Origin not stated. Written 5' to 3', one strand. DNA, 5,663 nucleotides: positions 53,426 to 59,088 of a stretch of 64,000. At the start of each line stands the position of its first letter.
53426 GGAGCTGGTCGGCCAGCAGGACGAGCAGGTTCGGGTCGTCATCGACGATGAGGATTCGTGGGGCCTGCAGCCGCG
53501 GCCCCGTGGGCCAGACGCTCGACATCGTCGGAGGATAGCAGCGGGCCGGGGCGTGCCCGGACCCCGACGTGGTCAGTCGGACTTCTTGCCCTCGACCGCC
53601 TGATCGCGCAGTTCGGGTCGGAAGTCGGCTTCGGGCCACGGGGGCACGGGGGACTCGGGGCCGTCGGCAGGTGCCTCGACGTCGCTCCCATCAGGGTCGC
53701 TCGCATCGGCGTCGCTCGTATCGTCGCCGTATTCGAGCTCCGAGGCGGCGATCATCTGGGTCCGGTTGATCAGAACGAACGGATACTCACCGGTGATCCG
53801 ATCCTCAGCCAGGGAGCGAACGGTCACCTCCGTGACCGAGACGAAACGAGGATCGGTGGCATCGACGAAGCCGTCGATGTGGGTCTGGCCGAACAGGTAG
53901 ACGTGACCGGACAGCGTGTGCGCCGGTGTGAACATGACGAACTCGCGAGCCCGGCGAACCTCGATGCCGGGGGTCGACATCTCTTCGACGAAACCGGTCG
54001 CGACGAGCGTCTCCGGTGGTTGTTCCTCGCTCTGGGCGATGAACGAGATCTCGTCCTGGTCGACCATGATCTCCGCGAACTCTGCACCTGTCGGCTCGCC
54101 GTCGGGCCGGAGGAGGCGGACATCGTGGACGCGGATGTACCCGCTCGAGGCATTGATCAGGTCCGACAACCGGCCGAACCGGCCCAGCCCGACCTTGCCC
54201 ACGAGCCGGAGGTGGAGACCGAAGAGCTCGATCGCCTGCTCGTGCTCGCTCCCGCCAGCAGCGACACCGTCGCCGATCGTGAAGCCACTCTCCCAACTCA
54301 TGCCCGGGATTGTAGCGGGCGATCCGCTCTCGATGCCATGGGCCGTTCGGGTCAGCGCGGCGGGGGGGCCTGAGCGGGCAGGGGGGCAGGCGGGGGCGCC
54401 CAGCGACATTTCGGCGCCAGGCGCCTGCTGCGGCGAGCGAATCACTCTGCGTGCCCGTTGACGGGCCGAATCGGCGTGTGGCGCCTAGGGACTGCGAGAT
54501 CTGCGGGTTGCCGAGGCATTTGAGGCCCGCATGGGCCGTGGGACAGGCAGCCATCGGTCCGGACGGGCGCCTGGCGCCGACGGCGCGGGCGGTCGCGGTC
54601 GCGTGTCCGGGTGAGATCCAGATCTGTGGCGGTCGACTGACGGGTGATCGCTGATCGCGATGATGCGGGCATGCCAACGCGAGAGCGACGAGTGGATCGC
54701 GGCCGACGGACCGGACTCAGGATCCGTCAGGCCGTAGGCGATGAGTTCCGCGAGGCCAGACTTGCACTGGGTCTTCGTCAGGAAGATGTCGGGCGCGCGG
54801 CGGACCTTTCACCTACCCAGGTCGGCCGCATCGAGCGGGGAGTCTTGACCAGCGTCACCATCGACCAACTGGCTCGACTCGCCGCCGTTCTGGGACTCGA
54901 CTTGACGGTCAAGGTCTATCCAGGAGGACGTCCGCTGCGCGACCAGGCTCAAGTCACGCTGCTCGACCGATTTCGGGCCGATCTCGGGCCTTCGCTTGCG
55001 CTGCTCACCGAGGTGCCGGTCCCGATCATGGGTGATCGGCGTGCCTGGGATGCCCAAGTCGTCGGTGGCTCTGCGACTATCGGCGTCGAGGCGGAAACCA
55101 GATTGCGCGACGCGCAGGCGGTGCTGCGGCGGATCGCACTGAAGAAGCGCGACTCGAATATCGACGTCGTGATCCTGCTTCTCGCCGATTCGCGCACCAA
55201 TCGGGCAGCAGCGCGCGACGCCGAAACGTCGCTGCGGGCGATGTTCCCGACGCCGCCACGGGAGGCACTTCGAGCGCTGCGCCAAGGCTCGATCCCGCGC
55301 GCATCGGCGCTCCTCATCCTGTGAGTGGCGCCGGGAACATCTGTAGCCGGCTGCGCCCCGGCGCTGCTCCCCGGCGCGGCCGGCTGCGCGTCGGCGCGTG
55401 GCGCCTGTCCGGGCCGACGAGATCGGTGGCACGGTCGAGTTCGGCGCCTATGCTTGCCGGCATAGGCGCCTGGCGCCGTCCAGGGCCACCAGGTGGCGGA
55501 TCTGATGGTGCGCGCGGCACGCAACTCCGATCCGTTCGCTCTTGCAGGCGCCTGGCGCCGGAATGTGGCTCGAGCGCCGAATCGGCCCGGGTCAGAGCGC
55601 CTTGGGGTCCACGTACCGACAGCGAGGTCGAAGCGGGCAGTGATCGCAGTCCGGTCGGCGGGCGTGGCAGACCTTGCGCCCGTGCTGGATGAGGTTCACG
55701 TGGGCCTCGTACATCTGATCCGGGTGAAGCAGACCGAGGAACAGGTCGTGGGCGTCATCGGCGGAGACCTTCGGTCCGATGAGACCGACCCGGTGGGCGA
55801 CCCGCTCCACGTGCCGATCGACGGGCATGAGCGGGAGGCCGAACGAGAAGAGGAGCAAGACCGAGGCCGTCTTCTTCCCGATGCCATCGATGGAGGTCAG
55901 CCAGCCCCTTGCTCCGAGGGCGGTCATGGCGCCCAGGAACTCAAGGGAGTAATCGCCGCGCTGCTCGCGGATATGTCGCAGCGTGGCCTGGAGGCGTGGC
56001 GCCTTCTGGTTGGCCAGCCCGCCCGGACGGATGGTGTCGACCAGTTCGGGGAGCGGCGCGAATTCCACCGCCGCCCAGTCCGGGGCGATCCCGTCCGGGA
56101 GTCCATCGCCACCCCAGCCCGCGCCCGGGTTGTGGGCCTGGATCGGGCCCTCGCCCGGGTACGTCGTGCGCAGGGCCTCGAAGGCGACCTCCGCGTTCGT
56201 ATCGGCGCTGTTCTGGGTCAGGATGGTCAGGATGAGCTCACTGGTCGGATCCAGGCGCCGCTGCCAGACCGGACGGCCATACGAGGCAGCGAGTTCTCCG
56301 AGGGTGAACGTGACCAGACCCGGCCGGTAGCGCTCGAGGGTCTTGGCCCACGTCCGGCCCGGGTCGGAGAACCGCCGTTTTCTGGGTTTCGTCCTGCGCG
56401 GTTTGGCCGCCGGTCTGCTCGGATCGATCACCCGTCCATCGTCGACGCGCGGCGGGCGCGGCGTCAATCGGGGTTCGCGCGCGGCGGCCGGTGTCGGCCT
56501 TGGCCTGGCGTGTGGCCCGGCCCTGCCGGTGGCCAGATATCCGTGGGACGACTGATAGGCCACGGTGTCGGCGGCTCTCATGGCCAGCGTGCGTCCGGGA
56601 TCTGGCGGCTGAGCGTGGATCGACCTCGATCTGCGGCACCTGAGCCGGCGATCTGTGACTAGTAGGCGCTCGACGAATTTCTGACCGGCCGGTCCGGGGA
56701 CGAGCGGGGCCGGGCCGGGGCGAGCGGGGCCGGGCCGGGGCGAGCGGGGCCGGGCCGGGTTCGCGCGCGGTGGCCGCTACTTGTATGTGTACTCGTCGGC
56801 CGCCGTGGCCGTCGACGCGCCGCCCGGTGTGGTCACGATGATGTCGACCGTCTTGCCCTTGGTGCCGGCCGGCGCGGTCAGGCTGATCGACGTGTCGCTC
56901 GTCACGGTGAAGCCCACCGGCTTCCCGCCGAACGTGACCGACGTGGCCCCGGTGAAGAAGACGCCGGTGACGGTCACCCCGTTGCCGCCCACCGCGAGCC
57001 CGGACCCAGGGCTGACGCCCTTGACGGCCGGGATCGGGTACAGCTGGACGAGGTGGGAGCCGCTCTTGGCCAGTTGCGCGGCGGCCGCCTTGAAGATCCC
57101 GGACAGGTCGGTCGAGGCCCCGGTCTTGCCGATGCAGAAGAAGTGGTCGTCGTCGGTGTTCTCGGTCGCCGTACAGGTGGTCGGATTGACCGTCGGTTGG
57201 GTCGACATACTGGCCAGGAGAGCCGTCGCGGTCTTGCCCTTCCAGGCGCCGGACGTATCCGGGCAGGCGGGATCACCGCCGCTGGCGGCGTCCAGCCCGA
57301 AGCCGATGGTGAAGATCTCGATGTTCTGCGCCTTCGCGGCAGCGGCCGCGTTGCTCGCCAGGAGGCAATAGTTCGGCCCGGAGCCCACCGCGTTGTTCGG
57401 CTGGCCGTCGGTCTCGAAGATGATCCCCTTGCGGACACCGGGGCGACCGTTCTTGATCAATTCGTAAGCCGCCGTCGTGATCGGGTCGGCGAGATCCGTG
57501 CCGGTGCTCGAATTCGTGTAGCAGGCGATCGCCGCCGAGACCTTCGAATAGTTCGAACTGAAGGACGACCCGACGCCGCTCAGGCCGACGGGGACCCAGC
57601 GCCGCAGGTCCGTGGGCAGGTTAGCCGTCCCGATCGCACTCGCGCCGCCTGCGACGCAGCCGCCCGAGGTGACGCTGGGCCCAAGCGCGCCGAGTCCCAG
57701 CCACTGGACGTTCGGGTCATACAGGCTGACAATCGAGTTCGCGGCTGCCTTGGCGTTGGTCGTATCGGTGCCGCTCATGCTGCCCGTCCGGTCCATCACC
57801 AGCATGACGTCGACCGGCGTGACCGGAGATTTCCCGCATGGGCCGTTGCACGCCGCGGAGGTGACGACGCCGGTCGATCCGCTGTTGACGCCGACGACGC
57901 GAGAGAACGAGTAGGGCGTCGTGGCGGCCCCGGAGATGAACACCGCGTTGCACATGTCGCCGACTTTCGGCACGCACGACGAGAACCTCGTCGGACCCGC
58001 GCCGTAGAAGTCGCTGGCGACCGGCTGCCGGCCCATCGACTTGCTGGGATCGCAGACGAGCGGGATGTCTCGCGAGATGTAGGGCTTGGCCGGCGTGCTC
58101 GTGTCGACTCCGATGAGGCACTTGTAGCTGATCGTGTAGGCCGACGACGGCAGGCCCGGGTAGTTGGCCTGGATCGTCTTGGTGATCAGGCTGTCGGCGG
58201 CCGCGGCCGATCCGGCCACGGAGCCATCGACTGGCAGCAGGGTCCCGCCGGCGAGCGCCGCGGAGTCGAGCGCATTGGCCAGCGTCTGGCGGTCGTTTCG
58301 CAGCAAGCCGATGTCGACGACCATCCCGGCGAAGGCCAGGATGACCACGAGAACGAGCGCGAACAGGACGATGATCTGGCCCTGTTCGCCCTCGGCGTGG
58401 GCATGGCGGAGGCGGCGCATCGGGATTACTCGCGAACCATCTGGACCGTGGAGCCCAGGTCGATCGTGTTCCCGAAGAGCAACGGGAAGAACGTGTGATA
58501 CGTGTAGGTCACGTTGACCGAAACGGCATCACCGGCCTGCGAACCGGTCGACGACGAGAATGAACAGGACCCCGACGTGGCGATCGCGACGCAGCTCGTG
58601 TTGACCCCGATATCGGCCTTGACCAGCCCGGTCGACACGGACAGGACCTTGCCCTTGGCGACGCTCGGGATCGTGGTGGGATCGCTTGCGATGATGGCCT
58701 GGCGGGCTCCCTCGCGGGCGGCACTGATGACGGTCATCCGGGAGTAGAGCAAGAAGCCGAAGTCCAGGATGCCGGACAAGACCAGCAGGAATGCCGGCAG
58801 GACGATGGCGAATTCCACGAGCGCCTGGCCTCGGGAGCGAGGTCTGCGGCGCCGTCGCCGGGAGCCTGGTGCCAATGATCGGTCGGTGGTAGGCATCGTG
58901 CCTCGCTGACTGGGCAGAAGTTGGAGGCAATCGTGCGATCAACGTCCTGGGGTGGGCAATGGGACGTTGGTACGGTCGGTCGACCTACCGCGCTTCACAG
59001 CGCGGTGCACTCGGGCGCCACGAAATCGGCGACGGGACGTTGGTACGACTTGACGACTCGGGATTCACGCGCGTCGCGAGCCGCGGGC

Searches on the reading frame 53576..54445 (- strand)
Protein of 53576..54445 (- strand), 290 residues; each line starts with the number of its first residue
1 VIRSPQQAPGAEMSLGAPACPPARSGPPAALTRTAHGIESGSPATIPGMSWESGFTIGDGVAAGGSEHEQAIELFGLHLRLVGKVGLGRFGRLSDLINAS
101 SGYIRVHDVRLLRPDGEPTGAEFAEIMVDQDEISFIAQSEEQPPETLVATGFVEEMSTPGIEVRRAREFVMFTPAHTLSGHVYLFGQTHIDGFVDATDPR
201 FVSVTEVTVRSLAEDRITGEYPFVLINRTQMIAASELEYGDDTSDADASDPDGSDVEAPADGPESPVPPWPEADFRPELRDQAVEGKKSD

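Call 6: search_protein_families(library=pfam, max_evalue=0.01, proteins=[window:53576-54445:-])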
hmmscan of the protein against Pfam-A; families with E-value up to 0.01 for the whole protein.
window:53576-54445:- (290 aa): 1 family
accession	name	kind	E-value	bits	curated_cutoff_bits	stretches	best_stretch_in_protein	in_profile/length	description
PF20660.2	DUF6812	-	8.6e-10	38.9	27.1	1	80-124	1-46/53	Family of unknown function (DUF6812)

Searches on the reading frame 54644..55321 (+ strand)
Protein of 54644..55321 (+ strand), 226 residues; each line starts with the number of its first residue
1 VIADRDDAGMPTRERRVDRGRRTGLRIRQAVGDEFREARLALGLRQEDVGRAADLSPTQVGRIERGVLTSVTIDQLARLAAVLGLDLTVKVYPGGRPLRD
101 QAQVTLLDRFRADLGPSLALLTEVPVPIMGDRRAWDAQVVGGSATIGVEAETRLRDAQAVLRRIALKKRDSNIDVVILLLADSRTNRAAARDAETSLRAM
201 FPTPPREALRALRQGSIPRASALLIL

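Call 64: search_protein_families(library=pfam, max_evalue=0.001, proteins=[window:54644-55321:+])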
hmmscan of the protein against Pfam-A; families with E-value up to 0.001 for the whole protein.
window:54644-55321:+ (226 aa): 3 families
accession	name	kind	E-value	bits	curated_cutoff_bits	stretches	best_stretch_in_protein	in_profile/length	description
PF01381.28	HTH_3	-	9.5e-12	45.2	23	1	36-88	2-53/55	Helix-turn-helix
PF13560.12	HTH_31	-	2.3e-10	41.1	27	1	31-86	2-57/64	Helix-turn-helix domain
PF13744.12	HTH_37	-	4.2e-05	23.7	27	1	26-91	14-79/80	Helix-turn-helix domain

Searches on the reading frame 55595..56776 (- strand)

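Call 9: search_protein_families(library=pfam, max_evalue=0.001, proteins=[window:55595-56776:-])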
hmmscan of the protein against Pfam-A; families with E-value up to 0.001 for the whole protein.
window:55595-56776:- (394 aa): 1 family
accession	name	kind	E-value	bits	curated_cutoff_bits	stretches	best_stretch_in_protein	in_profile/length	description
PF00730.31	HhH-GPD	-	2.4e-08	34.7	26.2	1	184-341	3-97/108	HhH-GPD superfamily base excision DNA repair protein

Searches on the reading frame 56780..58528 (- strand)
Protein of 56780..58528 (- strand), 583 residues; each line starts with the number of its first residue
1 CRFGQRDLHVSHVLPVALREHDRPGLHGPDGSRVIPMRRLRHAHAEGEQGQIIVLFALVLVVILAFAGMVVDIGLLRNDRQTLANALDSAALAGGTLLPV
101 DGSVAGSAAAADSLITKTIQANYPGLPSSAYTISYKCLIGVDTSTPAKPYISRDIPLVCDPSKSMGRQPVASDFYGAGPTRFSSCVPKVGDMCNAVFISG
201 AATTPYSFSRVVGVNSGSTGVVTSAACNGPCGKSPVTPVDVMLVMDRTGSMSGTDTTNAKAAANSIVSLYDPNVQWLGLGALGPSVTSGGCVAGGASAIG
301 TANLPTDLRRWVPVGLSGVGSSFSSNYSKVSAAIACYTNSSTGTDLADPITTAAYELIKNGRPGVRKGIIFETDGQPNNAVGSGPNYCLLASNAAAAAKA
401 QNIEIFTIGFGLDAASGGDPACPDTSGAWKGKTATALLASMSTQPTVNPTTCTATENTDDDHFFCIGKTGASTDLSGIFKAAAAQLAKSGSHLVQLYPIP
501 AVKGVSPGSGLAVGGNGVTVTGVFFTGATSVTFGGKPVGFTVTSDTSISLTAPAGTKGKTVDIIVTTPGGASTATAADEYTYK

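Call 11: search_protein_families(library=pfam, max_evalue=0.001, proteins=[window:56780-58528:-])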
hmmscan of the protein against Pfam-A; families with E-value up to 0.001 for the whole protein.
window:56780-58528:- (583 aa): 5 families
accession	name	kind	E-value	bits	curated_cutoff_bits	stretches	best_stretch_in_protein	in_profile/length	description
PF13400.11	Tad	-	2.5e-09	37.8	22.3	1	50-95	1-45/47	Putative Flp pilus-assembly TadE/G-like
PF00092.34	VWA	-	4e-09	37.4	23.8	1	326-412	60-141/174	von Willebrand factor type A domain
PF01833.30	TIG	-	1.4e-08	35.1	20.9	1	500-582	1-84/84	IPT/TIG domain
PF13519.12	VWA_2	-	8.8e-06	26.7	27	0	241-270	1-35/107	von Willebrand factor type A domain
PF07811.17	TadE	-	0.00031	21.2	22.9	1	50-91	1-42/43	TadE-like protein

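Call 34: search_protein_families(library=ncbifam, max_evalue=0.01, proteins=[window:56780-58420:-])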
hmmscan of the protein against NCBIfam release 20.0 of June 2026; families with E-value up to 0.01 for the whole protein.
window:56780-58420:- (547 aa): 3 families
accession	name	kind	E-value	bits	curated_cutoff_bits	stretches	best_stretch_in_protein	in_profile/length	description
NF058597.1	CoaZ_rpt_PGGG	domain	4.3e-07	29.9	30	1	462-539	1-83/88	choice-of-anchor Z repeating domain-containing protein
TIGR03816.1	tadE_like_DECH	hypoth_equivalog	0.0034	17.5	50.95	0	13-74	2-63/109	Rv3654c family TadE-like protein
TIGR03436.1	acidobact_VWFA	subfamily_domain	0.0038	16.8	81.25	0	299-379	146-225/324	VWA domain-containing protein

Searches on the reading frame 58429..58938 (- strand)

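Call 11: search_protein_families(library=pfam, max_evalue=0.001, proteins=[window:58429-58938:-])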
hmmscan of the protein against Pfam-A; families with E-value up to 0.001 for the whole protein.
window:58429-58938:- (170 aa): 1 family
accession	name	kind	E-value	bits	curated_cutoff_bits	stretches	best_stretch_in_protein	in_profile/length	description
PF07811.17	TadE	-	3.4e-16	59.5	22.9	1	37-79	1-43/43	TadE-like protein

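Call 34: search_protein_families(library=ncbifam, max_evalue=0.01, proteins=[window:58429-58896:-])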
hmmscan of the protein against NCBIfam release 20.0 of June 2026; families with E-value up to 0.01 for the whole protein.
window:58429-58896:- (156 aa): 1 family
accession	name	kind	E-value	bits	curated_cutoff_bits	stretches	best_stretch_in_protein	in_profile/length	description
NF041390.1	TadE_Rv3655c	subfamily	0.001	19.5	40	1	27-68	1-42/101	TadE family type IV pilus minor pilin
